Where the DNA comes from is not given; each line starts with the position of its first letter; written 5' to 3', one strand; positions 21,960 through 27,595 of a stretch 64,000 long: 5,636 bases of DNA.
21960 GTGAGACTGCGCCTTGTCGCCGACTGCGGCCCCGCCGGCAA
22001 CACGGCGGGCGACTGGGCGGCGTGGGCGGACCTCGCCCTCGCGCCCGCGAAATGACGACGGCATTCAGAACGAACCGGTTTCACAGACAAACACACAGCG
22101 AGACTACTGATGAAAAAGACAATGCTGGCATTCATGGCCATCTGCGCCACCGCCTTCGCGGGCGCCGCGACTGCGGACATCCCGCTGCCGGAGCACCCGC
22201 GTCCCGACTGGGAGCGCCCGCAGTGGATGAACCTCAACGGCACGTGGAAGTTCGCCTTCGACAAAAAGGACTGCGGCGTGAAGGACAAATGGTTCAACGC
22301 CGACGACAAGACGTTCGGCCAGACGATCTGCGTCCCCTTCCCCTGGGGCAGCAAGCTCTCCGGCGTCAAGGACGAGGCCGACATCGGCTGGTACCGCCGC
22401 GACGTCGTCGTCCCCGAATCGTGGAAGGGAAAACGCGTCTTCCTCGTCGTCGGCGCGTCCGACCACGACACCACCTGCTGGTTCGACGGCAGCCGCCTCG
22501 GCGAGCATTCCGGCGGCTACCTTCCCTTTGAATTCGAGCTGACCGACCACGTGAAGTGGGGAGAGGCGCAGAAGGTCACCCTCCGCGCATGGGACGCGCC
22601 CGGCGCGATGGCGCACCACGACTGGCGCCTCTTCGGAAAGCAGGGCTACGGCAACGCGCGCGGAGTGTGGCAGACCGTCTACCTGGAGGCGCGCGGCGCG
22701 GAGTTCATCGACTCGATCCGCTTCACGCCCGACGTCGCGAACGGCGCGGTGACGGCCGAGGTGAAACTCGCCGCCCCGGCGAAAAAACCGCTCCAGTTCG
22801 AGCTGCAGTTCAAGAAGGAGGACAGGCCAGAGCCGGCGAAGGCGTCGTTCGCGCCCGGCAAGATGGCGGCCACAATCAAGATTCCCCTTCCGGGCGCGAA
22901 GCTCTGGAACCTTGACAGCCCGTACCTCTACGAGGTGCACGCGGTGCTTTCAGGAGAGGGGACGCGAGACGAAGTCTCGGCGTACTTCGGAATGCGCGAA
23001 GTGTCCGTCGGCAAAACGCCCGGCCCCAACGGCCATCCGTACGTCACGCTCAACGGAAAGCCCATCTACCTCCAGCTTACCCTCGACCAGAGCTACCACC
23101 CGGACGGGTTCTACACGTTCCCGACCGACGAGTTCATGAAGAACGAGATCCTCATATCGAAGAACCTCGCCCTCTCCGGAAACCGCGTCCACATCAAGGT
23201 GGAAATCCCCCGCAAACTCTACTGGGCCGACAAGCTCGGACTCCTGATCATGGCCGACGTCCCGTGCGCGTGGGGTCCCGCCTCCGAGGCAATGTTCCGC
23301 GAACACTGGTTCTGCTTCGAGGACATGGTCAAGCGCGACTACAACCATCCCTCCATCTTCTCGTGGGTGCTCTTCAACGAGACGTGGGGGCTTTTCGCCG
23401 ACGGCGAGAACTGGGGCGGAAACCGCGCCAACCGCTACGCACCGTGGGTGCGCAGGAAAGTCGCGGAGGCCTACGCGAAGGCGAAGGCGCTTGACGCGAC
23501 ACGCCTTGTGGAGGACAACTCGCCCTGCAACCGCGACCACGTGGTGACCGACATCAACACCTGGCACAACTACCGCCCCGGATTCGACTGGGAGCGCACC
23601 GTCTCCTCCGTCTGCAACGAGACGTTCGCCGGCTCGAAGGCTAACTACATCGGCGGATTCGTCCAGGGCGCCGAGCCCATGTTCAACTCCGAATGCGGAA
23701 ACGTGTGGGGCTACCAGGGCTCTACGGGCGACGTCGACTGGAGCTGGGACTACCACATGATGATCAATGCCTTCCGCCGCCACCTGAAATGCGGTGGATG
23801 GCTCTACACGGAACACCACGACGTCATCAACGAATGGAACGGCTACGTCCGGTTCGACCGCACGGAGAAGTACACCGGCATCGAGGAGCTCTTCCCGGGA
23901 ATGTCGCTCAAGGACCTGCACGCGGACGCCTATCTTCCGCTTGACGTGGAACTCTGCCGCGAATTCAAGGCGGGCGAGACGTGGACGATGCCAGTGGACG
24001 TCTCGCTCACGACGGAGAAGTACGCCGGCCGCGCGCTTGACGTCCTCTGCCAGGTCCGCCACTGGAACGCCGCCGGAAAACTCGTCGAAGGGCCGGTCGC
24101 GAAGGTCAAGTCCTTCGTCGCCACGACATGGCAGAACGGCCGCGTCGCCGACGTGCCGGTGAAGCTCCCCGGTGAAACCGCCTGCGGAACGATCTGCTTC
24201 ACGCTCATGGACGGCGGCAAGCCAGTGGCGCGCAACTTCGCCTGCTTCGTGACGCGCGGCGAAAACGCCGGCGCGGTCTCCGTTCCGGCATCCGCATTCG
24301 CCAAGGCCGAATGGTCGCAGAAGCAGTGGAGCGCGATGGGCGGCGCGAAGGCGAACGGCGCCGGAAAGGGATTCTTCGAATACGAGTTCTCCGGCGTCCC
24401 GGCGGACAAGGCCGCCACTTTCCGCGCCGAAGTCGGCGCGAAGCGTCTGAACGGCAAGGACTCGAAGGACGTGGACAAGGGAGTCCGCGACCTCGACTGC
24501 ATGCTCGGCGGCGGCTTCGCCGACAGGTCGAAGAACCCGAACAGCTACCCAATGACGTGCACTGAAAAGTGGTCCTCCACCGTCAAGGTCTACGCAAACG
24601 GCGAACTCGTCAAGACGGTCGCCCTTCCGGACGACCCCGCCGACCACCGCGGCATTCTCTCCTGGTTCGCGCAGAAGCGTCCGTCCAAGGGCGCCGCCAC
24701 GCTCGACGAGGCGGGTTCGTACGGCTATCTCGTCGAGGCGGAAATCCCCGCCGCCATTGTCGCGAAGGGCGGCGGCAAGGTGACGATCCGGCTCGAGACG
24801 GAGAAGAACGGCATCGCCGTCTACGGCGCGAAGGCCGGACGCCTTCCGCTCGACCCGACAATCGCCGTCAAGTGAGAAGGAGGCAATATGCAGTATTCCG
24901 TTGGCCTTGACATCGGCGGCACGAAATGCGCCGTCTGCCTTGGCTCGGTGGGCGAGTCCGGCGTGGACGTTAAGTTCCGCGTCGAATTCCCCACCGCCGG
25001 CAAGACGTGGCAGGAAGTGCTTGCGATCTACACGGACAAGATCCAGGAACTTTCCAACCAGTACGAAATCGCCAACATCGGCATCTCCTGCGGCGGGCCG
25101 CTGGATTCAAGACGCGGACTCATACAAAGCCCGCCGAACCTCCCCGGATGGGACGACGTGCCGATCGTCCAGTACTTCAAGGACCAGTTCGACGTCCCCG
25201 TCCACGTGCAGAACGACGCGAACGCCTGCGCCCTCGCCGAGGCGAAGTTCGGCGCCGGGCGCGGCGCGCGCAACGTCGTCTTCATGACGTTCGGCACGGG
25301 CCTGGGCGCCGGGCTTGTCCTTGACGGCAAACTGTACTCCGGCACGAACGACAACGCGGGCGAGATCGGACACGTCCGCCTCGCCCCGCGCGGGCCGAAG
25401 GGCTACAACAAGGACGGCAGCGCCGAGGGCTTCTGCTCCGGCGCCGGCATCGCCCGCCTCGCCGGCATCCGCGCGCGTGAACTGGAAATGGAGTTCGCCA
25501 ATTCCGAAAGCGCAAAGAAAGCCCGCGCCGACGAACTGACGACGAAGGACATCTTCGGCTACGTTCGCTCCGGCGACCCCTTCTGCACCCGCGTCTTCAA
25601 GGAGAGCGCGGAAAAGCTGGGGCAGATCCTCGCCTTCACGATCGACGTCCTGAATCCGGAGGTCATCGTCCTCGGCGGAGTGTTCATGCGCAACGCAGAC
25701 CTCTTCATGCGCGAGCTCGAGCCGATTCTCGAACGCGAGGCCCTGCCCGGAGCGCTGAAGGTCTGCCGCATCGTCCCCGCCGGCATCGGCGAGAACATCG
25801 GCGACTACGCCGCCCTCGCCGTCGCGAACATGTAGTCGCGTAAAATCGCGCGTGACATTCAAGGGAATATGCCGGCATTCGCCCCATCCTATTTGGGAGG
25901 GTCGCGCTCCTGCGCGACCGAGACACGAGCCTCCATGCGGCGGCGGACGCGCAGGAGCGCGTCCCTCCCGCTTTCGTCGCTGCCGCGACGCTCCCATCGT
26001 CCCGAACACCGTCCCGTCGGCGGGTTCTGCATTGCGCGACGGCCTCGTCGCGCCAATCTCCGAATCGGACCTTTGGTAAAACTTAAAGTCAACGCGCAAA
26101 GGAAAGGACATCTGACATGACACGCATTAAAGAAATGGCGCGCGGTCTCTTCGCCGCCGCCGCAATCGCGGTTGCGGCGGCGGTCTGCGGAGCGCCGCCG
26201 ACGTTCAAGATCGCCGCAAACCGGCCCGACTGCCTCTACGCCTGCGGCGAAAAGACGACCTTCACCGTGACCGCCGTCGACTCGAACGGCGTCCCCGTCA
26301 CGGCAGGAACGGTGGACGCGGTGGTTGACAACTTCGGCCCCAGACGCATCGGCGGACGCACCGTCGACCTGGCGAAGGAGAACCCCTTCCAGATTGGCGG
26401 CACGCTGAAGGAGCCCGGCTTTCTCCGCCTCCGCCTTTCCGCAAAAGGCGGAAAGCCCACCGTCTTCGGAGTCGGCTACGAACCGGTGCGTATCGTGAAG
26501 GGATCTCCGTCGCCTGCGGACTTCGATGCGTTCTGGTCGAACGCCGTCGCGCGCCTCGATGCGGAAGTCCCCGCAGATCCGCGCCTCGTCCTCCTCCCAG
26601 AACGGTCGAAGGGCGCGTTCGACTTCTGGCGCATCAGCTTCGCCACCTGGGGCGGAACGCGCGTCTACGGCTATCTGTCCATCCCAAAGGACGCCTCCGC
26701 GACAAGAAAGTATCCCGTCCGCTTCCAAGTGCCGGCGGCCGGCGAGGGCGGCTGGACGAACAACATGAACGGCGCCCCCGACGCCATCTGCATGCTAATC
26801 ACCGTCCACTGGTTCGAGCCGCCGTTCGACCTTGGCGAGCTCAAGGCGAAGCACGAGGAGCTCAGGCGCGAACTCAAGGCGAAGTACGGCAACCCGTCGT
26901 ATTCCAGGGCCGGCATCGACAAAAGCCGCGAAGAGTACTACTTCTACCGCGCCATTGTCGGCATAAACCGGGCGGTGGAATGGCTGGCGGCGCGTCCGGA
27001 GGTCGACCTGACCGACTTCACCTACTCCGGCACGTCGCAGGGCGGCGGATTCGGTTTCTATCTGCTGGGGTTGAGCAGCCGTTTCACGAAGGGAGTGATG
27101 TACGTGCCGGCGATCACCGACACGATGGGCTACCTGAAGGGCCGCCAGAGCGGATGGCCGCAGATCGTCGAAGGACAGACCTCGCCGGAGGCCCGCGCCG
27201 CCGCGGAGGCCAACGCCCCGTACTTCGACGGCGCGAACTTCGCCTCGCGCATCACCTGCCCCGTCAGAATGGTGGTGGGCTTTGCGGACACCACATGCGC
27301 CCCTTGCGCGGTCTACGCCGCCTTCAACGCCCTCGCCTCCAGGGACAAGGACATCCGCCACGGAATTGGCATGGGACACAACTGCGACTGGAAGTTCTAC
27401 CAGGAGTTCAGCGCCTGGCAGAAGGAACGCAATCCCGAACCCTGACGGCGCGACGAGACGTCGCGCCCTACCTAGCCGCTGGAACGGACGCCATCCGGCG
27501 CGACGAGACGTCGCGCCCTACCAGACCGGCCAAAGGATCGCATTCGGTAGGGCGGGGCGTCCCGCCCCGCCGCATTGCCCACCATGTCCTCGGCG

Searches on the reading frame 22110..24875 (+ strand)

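Call 8: search_protein_families(library=pfam, proteins=[window:22110-24875:+], max_evalue=0.01)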
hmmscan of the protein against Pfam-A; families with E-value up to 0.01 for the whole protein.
window:22110-24875:+ (921 aa): 3 families
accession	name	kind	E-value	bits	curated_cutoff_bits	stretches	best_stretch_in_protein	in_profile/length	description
PF02837.24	Glyco_hydro_2_N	-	1.5e-19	71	28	1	41-192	3-165/169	Glycosyl hydrolases family 2, sugar binding domain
PF00703.27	Glyco_hydro_2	-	5.4e-10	40.4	23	1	199-296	2-109/109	Glycosyl hydrolases family 2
PF02836.23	Glyco_hydro_2_C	-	3.9e-05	23.4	21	1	402-481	113-171/302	Glycosyl hydrolases family 2, TIM barrel domain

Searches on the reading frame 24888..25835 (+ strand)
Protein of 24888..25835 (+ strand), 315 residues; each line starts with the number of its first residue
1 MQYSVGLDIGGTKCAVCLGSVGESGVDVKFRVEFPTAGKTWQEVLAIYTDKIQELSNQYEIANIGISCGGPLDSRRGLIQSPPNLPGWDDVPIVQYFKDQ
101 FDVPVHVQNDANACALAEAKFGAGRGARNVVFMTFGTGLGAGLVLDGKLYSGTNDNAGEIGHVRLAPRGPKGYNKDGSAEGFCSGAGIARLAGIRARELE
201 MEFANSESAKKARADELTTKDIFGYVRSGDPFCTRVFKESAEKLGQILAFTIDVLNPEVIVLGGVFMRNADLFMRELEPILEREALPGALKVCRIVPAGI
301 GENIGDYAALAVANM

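Call 13: search_protein_families(library=pfam, proteins=[window:24888-25835:+], max_evalue=0.001)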
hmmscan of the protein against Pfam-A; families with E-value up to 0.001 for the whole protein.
window:24888-25835:+ (315 aa): 2 families
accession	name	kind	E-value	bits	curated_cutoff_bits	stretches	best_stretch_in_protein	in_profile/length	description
PF00480.26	ROK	-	3.3e-52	178.3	22.9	1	5-310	2-288/294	ROK family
PF02685.22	Glucokinase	-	1.6e-05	24.5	22.1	1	8-274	4-271/314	Glucokinase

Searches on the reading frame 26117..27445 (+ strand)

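Call 13: search_protein_families(library=pfam, proteins=[window:26117-27445:+], max_evalue=0.001)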
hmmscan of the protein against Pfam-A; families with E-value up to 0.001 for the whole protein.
window:26117-27445:+ (442 aa): 2 families
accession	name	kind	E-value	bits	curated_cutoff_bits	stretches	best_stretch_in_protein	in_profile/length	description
PF05448.18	AXE1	-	1.1e-27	97.1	21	1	130-422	18-304/321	Acetyl xylan esterase (AXE1)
PF00326.27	Peptidase_S9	-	7.3e-06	26.1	22.6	1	286-416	51-180/213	Prolyl oligopeptidase family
